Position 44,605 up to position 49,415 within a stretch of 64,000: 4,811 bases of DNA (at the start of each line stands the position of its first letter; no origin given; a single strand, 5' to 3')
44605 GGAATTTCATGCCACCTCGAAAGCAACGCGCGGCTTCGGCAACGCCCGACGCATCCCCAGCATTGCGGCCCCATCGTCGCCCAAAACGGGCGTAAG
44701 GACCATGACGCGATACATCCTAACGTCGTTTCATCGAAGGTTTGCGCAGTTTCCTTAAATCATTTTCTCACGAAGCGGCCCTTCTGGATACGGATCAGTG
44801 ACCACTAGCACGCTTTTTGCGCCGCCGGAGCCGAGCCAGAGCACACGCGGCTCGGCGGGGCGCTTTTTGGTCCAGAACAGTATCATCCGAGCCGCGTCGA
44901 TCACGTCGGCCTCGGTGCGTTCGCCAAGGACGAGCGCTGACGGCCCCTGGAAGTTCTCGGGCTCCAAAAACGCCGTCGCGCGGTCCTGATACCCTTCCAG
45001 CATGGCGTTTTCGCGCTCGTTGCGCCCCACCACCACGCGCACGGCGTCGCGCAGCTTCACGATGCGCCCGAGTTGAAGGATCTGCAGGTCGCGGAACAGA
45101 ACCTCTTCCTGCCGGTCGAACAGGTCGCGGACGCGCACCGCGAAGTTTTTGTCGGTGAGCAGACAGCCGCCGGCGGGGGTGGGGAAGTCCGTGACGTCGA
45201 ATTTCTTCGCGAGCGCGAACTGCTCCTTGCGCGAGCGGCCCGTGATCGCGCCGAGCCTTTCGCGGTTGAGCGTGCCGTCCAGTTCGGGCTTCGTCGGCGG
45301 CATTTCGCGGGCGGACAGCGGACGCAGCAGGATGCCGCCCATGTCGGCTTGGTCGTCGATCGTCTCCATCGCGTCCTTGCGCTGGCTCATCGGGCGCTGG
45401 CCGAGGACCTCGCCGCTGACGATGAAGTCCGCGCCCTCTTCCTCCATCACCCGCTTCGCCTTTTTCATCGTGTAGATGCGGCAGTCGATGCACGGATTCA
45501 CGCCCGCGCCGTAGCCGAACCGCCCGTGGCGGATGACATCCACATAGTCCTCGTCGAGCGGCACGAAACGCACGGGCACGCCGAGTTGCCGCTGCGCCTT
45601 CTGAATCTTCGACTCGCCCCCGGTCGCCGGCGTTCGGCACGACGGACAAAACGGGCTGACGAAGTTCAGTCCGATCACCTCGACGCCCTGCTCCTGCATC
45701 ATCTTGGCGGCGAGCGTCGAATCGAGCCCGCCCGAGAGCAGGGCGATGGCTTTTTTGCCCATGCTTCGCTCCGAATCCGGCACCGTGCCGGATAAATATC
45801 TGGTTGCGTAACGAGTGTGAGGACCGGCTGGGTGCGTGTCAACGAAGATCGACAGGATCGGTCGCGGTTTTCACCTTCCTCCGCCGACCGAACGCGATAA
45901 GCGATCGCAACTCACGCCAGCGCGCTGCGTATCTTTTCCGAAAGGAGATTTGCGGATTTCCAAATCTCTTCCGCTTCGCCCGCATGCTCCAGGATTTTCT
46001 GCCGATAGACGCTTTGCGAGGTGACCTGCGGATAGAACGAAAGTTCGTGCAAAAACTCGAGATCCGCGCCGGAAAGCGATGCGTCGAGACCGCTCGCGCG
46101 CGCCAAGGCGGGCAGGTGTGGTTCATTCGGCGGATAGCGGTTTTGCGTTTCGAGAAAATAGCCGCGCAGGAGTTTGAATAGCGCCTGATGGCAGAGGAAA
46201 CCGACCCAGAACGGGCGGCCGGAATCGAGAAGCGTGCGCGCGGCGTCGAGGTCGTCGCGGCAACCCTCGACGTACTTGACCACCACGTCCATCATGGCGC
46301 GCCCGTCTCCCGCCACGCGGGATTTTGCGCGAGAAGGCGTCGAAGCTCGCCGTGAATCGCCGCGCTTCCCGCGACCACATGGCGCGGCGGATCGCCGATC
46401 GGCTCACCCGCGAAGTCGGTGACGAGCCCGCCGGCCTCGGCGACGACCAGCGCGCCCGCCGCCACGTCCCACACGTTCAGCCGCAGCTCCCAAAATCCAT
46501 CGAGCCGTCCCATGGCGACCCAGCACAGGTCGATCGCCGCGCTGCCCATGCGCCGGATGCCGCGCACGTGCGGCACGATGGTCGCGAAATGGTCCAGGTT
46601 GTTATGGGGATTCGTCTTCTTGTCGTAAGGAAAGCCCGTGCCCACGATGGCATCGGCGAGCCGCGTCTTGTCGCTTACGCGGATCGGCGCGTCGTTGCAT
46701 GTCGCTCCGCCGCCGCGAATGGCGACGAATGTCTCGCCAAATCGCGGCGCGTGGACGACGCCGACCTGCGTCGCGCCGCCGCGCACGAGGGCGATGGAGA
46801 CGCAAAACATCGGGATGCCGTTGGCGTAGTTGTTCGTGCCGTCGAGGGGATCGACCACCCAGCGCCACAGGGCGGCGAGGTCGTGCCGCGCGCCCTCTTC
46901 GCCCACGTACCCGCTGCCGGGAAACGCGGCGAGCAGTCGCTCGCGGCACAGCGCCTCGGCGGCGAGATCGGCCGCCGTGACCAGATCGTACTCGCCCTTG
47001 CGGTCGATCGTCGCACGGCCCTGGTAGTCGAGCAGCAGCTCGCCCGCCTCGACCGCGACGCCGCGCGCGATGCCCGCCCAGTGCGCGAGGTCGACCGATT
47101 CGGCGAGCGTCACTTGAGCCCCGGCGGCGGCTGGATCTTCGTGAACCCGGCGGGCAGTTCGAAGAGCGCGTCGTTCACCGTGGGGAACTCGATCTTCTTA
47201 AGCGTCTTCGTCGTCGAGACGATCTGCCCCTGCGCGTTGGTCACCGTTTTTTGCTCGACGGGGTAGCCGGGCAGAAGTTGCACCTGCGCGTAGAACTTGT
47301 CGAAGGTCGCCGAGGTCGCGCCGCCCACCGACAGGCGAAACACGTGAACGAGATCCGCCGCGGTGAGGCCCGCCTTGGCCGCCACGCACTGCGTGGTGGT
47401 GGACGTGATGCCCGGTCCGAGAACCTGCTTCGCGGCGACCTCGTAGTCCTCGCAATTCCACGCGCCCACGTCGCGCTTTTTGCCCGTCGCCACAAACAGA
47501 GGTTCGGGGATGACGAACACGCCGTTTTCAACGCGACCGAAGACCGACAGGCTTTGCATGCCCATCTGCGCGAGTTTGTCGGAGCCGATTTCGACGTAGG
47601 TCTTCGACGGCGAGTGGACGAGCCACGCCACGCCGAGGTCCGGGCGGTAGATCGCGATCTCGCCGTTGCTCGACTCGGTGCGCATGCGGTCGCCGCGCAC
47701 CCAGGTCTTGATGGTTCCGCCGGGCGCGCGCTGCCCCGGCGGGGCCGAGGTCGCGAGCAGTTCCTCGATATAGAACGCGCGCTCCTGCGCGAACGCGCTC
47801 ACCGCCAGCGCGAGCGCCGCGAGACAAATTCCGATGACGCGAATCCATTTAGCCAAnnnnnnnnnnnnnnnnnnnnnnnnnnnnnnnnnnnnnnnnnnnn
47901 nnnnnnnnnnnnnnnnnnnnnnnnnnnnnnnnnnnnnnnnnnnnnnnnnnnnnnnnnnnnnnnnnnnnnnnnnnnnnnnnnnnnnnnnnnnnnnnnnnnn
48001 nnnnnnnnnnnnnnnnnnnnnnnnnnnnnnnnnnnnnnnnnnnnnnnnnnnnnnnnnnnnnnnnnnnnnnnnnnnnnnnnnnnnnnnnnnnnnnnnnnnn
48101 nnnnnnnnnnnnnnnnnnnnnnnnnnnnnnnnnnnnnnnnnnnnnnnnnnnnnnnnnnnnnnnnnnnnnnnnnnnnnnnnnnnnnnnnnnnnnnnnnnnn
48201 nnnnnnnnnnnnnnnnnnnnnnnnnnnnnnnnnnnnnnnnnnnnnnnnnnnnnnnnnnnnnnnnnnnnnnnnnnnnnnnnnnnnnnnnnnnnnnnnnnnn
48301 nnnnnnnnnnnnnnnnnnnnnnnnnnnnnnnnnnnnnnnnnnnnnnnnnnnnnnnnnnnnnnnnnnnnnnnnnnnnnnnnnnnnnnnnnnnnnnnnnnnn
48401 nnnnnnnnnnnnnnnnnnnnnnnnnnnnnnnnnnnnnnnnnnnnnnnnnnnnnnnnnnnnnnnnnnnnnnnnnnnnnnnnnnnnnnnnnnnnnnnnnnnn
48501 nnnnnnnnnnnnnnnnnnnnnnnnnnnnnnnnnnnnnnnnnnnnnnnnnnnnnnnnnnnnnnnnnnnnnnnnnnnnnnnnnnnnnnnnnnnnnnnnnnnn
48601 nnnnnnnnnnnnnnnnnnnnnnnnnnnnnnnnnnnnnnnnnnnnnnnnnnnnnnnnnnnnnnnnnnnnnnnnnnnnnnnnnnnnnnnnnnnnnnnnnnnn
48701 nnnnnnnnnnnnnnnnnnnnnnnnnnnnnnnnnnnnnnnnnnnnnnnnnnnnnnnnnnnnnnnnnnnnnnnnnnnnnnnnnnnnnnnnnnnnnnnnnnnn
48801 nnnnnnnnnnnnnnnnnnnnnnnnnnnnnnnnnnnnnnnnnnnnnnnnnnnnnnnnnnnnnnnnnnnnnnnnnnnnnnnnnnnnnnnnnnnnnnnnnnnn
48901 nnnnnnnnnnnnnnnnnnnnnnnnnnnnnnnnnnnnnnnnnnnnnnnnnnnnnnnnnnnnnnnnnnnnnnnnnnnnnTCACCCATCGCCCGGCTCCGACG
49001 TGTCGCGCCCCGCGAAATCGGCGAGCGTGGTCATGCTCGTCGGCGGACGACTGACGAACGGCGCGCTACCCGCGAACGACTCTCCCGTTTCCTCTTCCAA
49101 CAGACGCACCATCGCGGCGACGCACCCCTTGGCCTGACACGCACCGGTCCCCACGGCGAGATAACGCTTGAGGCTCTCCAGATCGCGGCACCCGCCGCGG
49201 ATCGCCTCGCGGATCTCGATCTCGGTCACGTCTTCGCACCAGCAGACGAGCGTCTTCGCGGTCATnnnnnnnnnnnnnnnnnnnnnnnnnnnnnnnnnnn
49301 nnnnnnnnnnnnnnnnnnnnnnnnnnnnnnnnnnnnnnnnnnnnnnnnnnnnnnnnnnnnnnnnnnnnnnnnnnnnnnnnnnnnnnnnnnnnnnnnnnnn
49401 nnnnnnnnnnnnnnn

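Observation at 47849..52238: Archaeal-type three-component (HcnABC/PDH1-like) flavoenzyme operon adjacent to P5C dehydrogenase: probable PutA-independent proline catabolism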

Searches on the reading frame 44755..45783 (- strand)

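Call 16: search_protein_families(library=pfam, proteins=[window:44755-45783:-], max_evalue=0.0001)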
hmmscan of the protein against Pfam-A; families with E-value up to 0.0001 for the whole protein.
window:44755-45783:- (342 aa): 3 families
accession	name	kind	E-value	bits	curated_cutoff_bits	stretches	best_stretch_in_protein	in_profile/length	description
PF18297.6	NFACT-R_2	-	1.1e-11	45.2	26.9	1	239-312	1-74/104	NFACT protein RNA binding domain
PF02568.20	ThiI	-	8.5e-11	42.3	20.5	1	10-156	4-144/197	Thiamine biosynthesis protein (ThiI)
PF03054.22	tRNA_Me_trans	-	5.7e-09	36.4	20.6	1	11-136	2-137/202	tRNA methyl transferase HUP domain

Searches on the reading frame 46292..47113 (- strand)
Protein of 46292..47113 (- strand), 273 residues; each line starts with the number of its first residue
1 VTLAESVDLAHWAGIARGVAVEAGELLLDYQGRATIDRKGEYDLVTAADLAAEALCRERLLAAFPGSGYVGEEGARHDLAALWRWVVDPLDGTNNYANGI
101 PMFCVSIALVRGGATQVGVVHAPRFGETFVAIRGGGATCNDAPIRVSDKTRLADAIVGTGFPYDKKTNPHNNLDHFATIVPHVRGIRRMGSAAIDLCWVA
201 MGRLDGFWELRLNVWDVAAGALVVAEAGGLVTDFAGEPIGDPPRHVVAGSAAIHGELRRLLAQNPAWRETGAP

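Call 5: search_protein_families(library=pfam, proteins=[window:46292-47113:-], max_evalue=0.01)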
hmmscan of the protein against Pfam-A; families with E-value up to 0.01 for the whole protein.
window:46292-47113:- (273 aa): 1 family
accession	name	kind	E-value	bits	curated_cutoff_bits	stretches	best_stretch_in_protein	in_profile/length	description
PF00459.30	Inositol_P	-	1.2e-64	218.9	27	1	9-258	2-263/271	Inositol monophosphatase family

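Call 6: search_protein_families(library=ncbifam, proteins=[window:46292-47113:-], max_evalue=0.01)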
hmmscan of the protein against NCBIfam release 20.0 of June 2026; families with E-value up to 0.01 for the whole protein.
window:46292-47113:- (273 aa): 7 families
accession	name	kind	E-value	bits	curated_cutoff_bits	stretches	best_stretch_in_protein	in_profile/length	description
TIGR02067.1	his_9_HisN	equivalog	7.9e-50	169.7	275.15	1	15-261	4-251/252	histidinol-phosphatase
NF008027.1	PRK10757.1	equivalog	5.5e-46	156.6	332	1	36-252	31-248/267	inositol-1-monophosphatase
NF009321.0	PRK12676.1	equivalog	2.5e-40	138.2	264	1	43-239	42-234/264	bifunctional fructose-bisphosphatase/inositol-phosphate phosphatase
TIGR01331.1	bisphos_cysQ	equivalog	2.6e-30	105.9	228.8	1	19-244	8-237/250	3'(2'),5'-bisphosphate nucleotidase CysQ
NF010678.0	PRK14076.1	equivalog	1.4e-21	77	493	1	83-239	82-256/570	bifunctional NADP phosphatase/NAD kinase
NF008182.0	PRK10931.1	equivalog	2.5e-18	66.1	379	1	19-245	8-234/246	3'(2'),5'-bisphosphate nucleotidase CysQ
TIGR01330.1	bisphos_HAL2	equivalog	8.3e-13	47.9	267.05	2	213-239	294-320/359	3'(2'),5'-bisphosphate nucleotidase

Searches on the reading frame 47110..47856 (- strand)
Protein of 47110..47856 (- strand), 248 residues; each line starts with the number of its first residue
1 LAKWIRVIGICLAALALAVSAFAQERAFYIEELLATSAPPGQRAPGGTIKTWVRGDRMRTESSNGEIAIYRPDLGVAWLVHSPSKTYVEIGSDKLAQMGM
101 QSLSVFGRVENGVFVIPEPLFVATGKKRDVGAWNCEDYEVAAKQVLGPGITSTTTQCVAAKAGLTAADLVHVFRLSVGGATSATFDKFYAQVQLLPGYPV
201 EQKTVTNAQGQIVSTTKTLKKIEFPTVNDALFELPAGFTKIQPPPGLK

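Call 5: search_protein_families(library=pfam, proteins=[window:47110-47856:-], max_evalue=0.01)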
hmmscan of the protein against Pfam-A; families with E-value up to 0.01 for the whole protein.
window:47110-47856:- (248 aa): 0 families

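Call 6: search_protein_families(library=ncbifam, proteins=[window:47110-47856:-], max_evalue=0.01)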
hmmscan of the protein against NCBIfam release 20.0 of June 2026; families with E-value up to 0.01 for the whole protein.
window:47110-47856:- (248 aa): 0 families

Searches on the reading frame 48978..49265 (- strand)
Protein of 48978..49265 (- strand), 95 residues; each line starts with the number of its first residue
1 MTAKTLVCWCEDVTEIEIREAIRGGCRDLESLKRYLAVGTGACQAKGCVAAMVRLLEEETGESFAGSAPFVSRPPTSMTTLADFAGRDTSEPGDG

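Call 5: search_protein_families(library=pfam, proteins=[window:48978-49265:-], max_evalue=0.01)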
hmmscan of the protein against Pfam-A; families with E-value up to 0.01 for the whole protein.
window:48978-49265:- (95 aa): 2 families
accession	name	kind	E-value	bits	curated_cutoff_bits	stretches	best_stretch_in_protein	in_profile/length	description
PF17806.6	SO_alpha_A3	-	8e-14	52.2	23.1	1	4-86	3-86/87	Sarcosine oxidase A3 domain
PF04324.20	Fer2_BFD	-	7.8e-12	45.8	26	1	6-58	1-50/50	BFD-like [2Fe-2S] binding domain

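Call 6: search_protein_families(library=ncbifam, proteins=[window:48978-49265:-], max_evalue=0.01)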
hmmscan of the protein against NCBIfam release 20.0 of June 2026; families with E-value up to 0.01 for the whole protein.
window:48978-49265:- (95 aa): 6 families
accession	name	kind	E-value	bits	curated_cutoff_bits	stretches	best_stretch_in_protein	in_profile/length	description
TIGR03377.1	glycerol3P_GlpA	equivalog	3.5e-08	32.4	552.8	1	3-60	419-477/530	anaerobic glycerol-3-phosphate dehydrogenase subunit GlpA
TIGR01372.1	soxA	subfamily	1.2e-07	29.9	1164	1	3-89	514-600/996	sarcosine oxidase subunit alpha family protein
NF008313.0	PRK11101.1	equivalog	7.7e-06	24.7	425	1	3-58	429-485/548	anaerobic glycerol-3-phosphate dehydrogenase subunit A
TIGR02374.1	nitri_red_nirB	equivalog_domain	1.7e-05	23.5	578.35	1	2-66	414-475/794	nitrite reductase large subunit NirB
NF011565.0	PRK14989.1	subfamily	0.00028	19.1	883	1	5-59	422-473/847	nitrite reductase large subunit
NF007803.0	PRK10509.1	equivalog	0.0025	18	75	1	7-60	3-54/64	bacterioferritin-associated ferredoxin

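Call 38: search_solved_structures(query=window:48978-49265:-, max_evalue=1, show_alignments=3)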
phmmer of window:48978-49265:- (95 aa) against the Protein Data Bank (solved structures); distinct sequences matched with E-value up to 1: 6.
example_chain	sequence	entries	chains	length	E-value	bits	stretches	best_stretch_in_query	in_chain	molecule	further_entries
6e6r_A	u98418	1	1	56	0.00044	23.7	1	7-48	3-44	Bacterioferritin-associated ferredoxin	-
6e6s_A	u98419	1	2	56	0.00047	23.6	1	7-47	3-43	Bacterioferritin-associated ferredoxin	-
4e6k_G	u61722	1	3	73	0.001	22.5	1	7-60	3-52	bacterioferritin-associated ferredoxin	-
6e6q_A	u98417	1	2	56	0.0021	21.5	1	7-48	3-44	Bacterioferritin-associated ferredoxin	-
1y56_A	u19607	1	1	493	0.0023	21.4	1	6-76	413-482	hypothetical protein PH1363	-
8wql_QG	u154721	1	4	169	0.27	14.7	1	29-83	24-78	Allophycocyanin beta-18 subunit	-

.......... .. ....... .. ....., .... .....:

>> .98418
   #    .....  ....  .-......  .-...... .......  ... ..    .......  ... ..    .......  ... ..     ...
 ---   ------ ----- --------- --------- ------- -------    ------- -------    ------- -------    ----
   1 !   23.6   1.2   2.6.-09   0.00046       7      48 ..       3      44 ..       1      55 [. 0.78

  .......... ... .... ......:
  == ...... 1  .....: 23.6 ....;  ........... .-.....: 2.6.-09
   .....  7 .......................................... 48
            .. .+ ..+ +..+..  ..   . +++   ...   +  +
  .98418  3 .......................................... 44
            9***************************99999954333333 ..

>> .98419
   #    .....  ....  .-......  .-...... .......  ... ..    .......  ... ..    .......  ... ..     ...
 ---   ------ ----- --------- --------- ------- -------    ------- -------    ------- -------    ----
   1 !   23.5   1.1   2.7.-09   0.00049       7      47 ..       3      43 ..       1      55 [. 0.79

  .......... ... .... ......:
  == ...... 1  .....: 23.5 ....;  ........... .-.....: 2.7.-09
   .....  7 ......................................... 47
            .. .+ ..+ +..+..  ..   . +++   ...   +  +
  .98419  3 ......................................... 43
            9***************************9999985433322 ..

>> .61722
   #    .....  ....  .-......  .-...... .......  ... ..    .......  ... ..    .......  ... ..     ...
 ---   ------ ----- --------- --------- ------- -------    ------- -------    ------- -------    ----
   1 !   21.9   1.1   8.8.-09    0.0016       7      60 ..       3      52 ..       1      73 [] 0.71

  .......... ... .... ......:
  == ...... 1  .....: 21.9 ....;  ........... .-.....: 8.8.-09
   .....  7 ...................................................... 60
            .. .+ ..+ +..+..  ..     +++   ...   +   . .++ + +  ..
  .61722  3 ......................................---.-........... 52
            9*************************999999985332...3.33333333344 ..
